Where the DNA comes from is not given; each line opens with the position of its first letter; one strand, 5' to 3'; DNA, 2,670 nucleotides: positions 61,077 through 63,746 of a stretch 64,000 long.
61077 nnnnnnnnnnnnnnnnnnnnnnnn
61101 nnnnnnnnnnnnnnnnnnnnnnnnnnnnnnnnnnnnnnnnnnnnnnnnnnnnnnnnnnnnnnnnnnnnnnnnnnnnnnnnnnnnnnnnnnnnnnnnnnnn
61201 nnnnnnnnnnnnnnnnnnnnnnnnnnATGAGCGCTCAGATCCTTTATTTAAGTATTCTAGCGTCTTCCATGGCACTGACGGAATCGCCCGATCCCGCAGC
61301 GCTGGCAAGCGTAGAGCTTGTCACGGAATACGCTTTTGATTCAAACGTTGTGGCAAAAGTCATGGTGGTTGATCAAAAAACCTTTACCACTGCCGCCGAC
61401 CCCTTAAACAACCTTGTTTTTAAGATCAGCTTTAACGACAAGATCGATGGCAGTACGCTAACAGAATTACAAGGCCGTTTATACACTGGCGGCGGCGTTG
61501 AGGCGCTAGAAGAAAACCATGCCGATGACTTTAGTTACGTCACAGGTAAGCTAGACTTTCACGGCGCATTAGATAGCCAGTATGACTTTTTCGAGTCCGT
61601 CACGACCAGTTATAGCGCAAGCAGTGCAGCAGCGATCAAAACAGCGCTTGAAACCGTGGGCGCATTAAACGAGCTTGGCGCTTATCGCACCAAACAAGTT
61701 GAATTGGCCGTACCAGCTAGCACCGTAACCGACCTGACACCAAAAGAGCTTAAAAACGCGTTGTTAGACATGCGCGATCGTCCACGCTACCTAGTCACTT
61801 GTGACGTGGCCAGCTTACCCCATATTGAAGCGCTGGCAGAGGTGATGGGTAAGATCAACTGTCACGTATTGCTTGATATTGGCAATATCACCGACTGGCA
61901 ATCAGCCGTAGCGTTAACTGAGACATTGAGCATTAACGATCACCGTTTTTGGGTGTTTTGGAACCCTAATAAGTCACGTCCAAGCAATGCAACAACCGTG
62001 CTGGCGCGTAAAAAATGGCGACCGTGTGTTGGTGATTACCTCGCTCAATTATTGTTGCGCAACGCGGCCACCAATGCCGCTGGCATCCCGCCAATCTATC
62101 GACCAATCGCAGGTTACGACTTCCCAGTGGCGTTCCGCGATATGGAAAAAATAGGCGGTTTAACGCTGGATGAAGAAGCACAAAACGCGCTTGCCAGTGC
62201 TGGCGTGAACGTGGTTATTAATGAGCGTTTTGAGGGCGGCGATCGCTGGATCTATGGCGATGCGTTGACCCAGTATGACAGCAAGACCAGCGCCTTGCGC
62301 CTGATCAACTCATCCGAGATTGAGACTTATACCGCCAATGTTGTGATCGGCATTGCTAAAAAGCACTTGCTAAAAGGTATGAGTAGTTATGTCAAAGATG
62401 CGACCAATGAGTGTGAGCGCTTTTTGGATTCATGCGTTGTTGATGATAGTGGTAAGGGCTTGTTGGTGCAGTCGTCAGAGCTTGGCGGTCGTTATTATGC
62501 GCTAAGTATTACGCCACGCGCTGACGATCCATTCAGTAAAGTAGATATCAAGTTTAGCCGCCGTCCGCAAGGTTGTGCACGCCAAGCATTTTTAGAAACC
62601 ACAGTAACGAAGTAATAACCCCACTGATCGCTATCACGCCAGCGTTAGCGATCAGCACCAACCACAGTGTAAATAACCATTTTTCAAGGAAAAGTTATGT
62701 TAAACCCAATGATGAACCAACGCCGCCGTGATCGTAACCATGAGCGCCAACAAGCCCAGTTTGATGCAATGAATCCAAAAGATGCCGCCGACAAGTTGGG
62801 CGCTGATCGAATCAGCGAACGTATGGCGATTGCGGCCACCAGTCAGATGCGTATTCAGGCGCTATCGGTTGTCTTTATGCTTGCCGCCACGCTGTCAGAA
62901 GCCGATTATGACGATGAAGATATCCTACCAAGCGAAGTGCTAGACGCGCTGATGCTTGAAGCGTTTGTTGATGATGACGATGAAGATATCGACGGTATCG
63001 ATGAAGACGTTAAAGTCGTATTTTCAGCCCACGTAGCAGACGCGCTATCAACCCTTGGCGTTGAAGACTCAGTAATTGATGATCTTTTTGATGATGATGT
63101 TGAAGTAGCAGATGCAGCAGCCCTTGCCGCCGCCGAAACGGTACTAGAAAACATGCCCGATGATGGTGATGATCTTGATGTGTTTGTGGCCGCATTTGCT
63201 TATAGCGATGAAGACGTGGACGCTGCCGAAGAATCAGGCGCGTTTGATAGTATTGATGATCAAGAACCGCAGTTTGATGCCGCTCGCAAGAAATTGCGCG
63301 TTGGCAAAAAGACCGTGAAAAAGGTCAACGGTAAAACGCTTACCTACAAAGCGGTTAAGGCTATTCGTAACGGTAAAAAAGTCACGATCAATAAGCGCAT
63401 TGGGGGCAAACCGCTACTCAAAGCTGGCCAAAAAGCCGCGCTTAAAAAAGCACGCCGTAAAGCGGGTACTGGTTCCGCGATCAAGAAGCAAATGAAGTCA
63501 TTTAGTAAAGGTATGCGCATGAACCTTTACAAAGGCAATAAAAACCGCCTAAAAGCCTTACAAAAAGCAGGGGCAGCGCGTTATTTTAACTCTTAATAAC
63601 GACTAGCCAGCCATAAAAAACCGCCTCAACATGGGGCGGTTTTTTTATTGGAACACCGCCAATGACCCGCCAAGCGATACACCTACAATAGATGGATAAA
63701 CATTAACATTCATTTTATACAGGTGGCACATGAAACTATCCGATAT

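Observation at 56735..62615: Apparent split tail sheath: three alternative N-terminal fragments plus one core subunit, reminiscent of T6SS TssB/TssC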

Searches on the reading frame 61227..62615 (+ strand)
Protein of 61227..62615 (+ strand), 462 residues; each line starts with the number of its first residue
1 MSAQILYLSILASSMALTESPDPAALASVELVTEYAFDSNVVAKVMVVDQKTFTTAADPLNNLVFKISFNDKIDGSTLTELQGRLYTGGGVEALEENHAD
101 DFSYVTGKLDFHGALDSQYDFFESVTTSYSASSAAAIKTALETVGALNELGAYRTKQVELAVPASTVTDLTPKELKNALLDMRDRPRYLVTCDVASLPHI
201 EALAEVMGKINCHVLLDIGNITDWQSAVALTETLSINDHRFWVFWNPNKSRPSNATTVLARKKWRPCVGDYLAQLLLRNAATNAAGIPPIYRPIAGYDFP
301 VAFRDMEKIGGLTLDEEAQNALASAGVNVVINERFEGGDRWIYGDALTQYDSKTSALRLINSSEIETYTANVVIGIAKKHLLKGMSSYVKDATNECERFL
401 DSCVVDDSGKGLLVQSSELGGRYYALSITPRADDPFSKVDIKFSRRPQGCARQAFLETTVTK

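Call 3: search_protein_families(library=phrogs, proteins=[window:61227-62615:+], max_evalue=0.01)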
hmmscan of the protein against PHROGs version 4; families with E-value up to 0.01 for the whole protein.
window:61227-62615:+ (462 aa): 1 family
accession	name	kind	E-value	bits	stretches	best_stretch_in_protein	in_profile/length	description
phrog_1036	-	tail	6e-60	204.8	1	15-462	105-531/531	tail sheath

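Call 4: search_protein_families(library=pfam, proteins=[window:61227-62615:+], max_evalue=0.01)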
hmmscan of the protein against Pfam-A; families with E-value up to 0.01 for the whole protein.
window:61227-62615:+ (462 aa): 0 families

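Call 7: search_dna_similar(query=window:61227-62615:+, collection=phages, mode=protein, max_rows=30)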
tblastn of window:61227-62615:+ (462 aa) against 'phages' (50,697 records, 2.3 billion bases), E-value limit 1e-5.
Records with a match: 2; places in all: 2; records where one place covers at least 80% of the query: 0.
Best place of each record, by identity: <60% 2.
By first word of the organism name: Acinetobacter 1; Xanthomonas 1.
By host as written in the record: Acinetobacter baumannii 1; Xanthomonas campestris pv. campestris str. 8004 1.
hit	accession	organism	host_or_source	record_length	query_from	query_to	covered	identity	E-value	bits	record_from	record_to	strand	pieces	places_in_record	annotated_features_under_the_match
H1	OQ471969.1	Acinetobacter phage vB_AbaM_ABMM1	Acinetobacter baumannii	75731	146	460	68%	28.5%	6e-32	135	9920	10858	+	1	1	tail sheath protein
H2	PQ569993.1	Xanthomonas phage Rb1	Xanthomonas campestris pv. campestris ...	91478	211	456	53%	29.0%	2e-16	88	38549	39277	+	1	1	tail connector protein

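Call 14: search_solved_structures(query=window:61227-62615:+, max_evalue=10, show_alignments=2)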
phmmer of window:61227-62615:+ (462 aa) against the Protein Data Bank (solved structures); distinct sequences matched with E-value up to 10: 0.

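Call 16: find_homologous_proteins(query=window:61227-62615:+, max_evalue=0.00001)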
Query window:61227-62615:+ (462 aa): 108 proteins with E <= 0.00001 among 8000 candidates.
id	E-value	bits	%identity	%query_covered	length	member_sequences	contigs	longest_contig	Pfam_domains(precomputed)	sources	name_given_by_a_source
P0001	3.0e-289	977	94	100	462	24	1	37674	-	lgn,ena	-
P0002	1.5e-278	942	90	100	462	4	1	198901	-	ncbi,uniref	ncbi:hypothetical protein ACTXGL_09730 [Psychrobacter sp. T6-6]|uniref:hypothetical protein n=1 Tax=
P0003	3.2e-277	937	89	100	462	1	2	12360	-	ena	-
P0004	6.4e-277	936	89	100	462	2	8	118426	-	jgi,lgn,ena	-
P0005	5.0e-249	844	79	100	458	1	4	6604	-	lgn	-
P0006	7.8e-248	841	79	100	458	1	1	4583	-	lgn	-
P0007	9.2e-248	840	79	100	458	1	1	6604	-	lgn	-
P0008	1.8e-244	830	78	100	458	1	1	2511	-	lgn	-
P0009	1.5e-242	823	78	100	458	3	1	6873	-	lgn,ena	-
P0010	8.6e-242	821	79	100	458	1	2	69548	-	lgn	-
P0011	3.7e-241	819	77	100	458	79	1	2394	-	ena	-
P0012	6.3e-241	818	75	100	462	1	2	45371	-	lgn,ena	-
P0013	5.7e-240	815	78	100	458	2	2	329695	-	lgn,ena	-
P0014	5.9e-240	815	79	100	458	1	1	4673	-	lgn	-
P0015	2.5e-239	813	76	100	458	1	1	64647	-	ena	-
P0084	1.7e-151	523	52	100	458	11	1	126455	-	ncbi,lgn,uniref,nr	ncbi:hypothetical protein [Faucicola boevrei]|uniref:hypothetical protein n=1 Tax=Faucicola boevrei 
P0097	6.6e-90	320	40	97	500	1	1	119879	-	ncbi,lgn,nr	ncbi:MAG: hypothetical protein Q4B81_00295 [Moraxella sp.]|nr:hypothetical protein [Moraxella sp.]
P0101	5.4e-65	238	35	87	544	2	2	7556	-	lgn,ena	-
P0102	2.4e-57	213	40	63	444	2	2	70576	-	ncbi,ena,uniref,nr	ncbi:hypothetical protein [Acinetobacter chengduensis]|uniref:Uncharacterized protein n=1 Tax=Acinet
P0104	1.5e-56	210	45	60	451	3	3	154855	-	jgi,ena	jgi:hypothetical protein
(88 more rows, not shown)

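Call 20: find_encoding_contigs(protein=P0002, flank=8000, max_places=2)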
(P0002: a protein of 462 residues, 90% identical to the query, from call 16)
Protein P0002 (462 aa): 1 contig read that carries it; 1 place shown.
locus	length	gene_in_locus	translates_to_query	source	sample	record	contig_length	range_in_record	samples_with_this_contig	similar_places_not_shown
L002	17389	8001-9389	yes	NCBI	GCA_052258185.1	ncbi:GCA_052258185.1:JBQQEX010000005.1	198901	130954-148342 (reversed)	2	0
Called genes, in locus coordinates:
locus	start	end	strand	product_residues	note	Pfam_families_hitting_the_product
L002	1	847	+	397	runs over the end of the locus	-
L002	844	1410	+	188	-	-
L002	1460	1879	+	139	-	-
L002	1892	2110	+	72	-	-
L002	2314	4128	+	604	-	-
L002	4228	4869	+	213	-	-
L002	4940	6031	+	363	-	PF03382:DUF285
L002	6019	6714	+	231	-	-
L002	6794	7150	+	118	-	-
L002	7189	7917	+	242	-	-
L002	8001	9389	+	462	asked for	-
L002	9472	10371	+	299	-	-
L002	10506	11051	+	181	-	PF18788:DarA_N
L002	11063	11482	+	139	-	-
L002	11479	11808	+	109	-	-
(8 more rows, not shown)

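Call 21: find_encoding_contigs(protein=P0101, flank=8000, max_places=2)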
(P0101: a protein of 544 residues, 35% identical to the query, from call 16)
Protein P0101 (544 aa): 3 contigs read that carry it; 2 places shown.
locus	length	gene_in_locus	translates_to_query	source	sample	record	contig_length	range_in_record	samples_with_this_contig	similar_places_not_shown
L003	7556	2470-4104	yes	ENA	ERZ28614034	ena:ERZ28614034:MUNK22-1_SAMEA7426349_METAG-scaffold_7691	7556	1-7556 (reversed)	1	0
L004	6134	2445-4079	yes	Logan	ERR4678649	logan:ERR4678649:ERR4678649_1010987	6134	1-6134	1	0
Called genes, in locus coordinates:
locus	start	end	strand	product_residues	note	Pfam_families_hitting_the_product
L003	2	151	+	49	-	?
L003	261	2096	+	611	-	-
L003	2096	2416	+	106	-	-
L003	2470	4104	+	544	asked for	-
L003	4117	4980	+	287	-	-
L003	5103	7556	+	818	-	?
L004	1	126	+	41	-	?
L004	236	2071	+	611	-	-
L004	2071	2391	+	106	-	-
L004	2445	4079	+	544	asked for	-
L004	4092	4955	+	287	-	-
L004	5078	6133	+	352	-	?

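Call 36: search_solved_structures(query=A5, max_evalue=10, show_alignments=3)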
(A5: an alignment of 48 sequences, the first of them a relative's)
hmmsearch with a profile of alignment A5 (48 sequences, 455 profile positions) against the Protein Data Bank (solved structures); distinct sequences matched with E-value up to 10: 0.

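Call 37: search_protein_families(library=pfam, proteins=[P0101, window:61227-62615:+], max_evalue=10)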
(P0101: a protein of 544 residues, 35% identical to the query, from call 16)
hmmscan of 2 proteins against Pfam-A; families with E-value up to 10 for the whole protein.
P0101 (544 aa): 0 families

window:61227-62615:+ (462 aa): 0 families

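Call 41: predict_structure(alignment_id=A5)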
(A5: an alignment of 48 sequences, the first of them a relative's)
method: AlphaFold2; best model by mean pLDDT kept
length: 544 residues; sequences in the alignment: 48
mean_pLDDT: 83.8   pTM: 0.70
mean pLDDT of the five models: 83.8, 82.2, 80.4, 80.1, 79.6
residues with pLDDT >= 90: 314; 70-90: 142; 50-70: 26; < 50: 62
segments of 3 or more residues with pLDDT < 50: 1-27, 93-108, 115-119, 122-124, 246-252, 434-437
pLDDT, mean of each block of 10 residues (from residue 1): 34 38 46 90 89 95 92 94 90 41 42 52 64 78 93 90 95 93 88 91 88 81 90 92 57 71 92 94 90 95 95 92 91 93 90 95 93 91 85 93 89 92 90 53 85 96 91 90 98 97 97 92 97 92 90
secondary structure, 60 per line:
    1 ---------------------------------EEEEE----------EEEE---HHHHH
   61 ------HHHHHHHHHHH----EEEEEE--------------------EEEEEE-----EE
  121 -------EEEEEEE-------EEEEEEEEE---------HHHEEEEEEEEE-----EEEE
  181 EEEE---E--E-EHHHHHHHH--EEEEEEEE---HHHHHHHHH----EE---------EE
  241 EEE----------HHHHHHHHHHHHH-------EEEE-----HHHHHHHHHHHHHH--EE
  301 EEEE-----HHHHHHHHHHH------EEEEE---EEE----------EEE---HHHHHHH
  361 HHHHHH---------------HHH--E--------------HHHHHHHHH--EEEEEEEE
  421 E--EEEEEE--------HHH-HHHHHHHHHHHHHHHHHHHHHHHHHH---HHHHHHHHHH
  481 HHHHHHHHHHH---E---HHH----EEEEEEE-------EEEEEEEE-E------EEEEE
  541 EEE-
elements in order: E34-38 E49-52 H56-60 H67-77 E82-87 E108-113 E128-134 E142-150 E163-171 E177-184 H194-201 E204-211 H215-223 E239-243 H254-266 E274-277 H283-296 E299-304 H310-320 E327-331 E335-337 E348-350 H354-366 H402-410 E413-421 E424-429 H442-467 H471-491 E506-512 E520-527 E536-543
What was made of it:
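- It models at pLDDT 83.8, with residues 1-27 disordered, 30-92 confident, and a low-confidence linker at 93-108 exactly at the split point (call 41).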

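Call 46: fold_search(model_id=the predicted structure, library=pdb)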
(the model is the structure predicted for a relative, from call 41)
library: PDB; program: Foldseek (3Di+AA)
matches with E <= 10: 794; with E <= 0.001: 40
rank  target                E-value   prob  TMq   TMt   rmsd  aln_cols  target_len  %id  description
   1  8jan_m                1.0e-17  1.00  0.51  0.53  15.2       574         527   16  In situ structures of the ultra-long extended tail of Myoviridae phage P1 (released 2023-06-21)
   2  9ay3_A                2.4e-17  1.00  0.52  0.53  13.8       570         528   16  Tail sheath of P1 bacteriophage (released 2025-09-10)
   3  8jaj_a                2.7e-17  1.00  0.51  0.53  15.9       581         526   15  In situ structures of the ultra-long contracted tail of Myoviridae phage P1 (released 2023-06-21)
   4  3hxl                  8.6e-14  1.00  0.44  0.55  11.8       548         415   12  Crystal Structure of the sheath tail protein (DSY3957) from Desulfitobacterium hafniense, Northeast Structural Genomics  (released 2009-07-07)
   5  9g8s_e                7.7e-13  1.00  0.42  0.48  13.5       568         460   10  C3 reconstruction of extended phiCD508 needle (released 2025-04-09)
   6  9gb1_1                2.5e-12  1.00  0.42  0.48  13.4       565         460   11  Extended phiCD508 tail (released 2025-03-26)
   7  9ezm_A                4.1e-12  1.00  0.45  0.50  16.7       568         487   13  CryoEM structure of the contracted sheath in H. borinquense (released 2024-11-27)
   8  9mkb_dS               1.1e-11  1.00  0.45  0.38  17.6       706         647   11  Structure of the bacteriophage T4 portal-neck-tail complex (released 2025-12-24)
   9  3lml_D                1.2e-11  1.00  0.44  0.53  12.3       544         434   11  Crystal Structure of the sheath tail protein Lin1278 from Listeria innocua, Northeast Structural Genomics Consortium T (released 2010-03-09)
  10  3lml_A                1.7e-11  1.00  0.43  0.52  12.0       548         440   11  Crystal Structure of the sheath tail protein Lin1278 from Listeria innocua, Northeast Structural Genomics Consortium T (released 2010-03-09)
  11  3lml_B                2.0e-11  1.00  0.43  0.52  12.3       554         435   11  Crystal Structure of the sheath tail protein Lin1278 from Listeria innocua, Northeast Structural Genomics Consortium T (released 2010-03-09)
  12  3lml_F                3.1e-11  1.00  0.43  0.52  12.2       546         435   11  Crystal Structure of the sheath tail protein Lin1278 from Listeria innocua, Northeast Structural Genomics Consortium T (released 2010-03-09)
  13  3lml_E                4.8e-11  1.00  0.42  0.51  12.6       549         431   11  Crystal Structure of the sheath tail protein Lin1278 from Listeria innocua, Northeast Structural Genomics Consortium T (released 2010-03-09)
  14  9eui_F                5.1e-11  1.00  0.42  0.41  18.0       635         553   12  Cryo-EM structure of Staphylococcus aureus bacteriophage phi812 baseplate in the post-contraction state - complete (released 2025-04-09)
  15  3lml_C                7.8e-11  1.00  0.42  0.51  12.3       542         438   11  Crystal Structure of the sheath tail protein Lin1278 from Listeria innocua, Northeast Structural Genomics Consortium T (released 2010-03-09)
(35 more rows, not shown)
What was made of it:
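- Its best structural matches are P1 gp22 (E 1e-17) and about 40 other sheaths (call 46).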

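Call 55: find_encoding_contigs(protein=P0084, flank=10000, max_places=1)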
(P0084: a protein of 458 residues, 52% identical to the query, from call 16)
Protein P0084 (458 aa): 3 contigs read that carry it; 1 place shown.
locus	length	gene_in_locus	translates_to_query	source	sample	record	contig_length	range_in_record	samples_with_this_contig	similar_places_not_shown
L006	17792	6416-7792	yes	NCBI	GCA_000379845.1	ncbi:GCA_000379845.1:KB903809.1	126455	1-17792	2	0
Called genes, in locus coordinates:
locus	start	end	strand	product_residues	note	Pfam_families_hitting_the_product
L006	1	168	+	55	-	?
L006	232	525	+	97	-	-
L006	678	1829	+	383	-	-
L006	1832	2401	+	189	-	-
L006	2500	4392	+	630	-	-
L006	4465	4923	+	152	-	-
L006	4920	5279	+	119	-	-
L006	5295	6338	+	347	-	-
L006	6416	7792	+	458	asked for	-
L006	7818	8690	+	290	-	-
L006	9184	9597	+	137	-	-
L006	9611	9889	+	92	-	-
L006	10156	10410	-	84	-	-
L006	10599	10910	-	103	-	-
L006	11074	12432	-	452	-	PF13356:Arm-DNA-bind_3, PF14659:Phage_int_SAM_3 (faint), PF22022:Phage_int_M, PF00589:Phage_integrase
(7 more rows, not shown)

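Call 56: find_encoding_contigs(protein=P0097, flank=10000, max_places=1)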
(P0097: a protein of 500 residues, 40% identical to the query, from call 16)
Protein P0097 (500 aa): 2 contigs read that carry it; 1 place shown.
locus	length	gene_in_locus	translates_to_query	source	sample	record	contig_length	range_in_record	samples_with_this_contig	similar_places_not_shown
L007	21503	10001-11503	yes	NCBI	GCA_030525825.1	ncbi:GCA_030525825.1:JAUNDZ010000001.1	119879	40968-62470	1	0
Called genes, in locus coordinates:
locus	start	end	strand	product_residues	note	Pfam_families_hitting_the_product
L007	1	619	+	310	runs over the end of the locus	-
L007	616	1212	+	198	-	-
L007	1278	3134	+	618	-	-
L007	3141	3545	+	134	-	-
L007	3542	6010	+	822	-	PF12789:PTR, PF22337:Phage_fiber_rpt, PF21882:Gp53-like_C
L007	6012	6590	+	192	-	PF14301:DUF4376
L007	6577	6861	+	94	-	-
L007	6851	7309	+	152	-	-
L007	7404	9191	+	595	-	-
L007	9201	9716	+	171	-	-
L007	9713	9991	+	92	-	-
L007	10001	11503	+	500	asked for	-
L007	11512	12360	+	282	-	-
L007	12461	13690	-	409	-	PF13356:Arm-DNA-bind_3, PF22022:Phage_int_M, PF00589:Phage_integrase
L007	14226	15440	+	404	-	PF01018:GTP1_OBG, PF01926:MMR_HSR1, PF02421:FeoB_N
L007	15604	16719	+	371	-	PF00696:AA_kinase, PF01472:PUA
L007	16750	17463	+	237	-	PF02463:SMC_N (faint), PF00005:ABC_tran, PF13304:AAA_21 (faint)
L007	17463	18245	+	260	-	PF03649:UPF0014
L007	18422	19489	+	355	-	PF01208:URO-D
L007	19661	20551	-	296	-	PF00126:HTH_1, PF03466:LysR_substrate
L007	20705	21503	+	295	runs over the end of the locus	PF02826:2-Hacid_dh_C, PF03446:NAD_binding_2, PF03807:F420_oxidored, PF07991:KARI_N (weak), PF14833:NAD_binding_11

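Call 57: find_encoding_contigs(protein=P0102, flank=10000, max_places=1)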
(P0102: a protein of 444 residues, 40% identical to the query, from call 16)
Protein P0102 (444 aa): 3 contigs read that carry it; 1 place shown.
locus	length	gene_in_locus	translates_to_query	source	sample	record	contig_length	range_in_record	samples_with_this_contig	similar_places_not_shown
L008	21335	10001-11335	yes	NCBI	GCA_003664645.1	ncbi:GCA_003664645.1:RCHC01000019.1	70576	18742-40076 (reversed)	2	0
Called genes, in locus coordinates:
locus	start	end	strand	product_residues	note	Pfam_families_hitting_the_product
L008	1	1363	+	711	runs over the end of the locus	-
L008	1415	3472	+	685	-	-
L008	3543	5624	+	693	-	PF17936:Big_6 (faint)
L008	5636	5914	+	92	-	-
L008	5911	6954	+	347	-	-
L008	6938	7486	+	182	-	-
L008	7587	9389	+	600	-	-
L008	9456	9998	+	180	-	-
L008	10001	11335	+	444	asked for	-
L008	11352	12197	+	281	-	-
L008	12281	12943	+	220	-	-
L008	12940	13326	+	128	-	-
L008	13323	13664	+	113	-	-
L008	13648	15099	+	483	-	-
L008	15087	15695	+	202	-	-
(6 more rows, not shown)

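Call 58: find_encoding_contigs(protein=P0104, flank=10000, max_places=1)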
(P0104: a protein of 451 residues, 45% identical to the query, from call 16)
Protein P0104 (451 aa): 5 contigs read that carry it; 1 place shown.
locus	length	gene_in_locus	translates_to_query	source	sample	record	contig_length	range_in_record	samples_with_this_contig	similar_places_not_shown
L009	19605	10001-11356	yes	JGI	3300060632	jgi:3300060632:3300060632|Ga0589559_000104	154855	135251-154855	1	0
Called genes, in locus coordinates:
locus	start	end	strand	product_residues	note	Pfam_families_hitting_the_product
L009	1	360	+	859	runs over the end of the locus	PF05203:Hom_end_hint, PF14528:LAGLIDADG_3 (faint)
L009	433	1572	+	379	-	-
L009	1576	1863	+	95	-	-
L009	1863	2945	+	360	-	-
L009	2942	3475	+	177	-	-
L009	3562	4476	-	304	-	PF10547:P22_AR_N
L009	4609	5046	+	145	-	PF03869:Arc (weak)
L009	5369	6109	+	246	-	-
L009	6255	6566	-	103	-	-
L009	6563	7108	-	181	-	-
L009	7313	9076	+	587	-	-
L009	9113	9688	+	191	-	-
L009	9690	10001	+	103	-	-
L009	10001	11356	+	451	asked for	-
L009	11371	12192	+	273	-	-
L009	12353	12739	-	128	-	-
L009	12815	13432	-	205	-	-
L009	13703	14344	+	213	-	-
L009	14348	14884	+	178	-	-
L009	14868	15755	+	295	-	-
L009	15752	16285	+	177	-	-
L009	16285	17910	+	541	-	-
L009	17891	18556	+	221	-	-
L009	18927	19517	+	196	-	-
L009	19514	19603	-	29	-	?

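Call 86: search_protein_families(library=ncbifam, proteins=[window:61227-62615:+], max_evalue=0.01)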
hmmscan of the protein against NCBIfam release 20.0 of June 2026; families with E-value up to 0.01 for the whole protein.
window:61227-62615:+ (462 aa): 0 families

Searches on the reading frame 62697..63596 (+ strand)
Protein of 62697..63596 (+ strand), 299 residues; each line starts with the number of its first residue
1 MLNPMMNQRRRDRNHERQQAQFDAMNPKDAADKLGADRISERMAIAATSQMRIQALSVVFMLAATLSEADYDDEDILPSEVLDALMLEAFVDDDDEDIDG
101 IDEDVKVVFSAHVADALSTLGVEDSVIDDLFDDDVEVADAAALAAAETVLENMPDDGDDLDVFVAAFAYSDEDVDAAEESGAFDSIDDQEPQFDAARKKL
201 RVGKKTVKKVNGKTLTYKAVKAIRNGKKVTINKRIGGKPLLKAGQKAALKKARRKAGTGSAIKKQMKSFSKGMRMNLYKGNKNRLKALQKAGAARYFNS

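Call 3: search_protein_families(library=phrogs, proteins=[window:62697-63596:+], max_evalue=0.01)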
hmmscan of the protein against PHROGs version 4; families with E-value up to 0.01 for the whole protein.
window:62697-63596:+ (299 aa): 1 family
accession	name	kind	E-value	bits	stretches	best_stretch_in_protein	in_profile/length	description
phrog_1053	-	unknown function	1.2e-42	147.4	1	3-276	7-229/230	-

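Call 4: search_protein_families(library=pfam, proteins=[window:62697-63596:+], max_evalue=0.01)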
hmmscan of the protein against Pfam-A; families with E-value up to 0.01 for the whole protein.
window:62697-63596:+ (299 aa): 0 families

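Call 86: search_protein_families(library=ncbifam, proteins=[window:62697-63596:+], max_evalue=0.01)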
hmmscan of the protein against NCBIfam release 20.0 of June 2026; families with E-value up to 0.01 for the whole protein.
window:62697-63596:+ (299 aa): 0 families
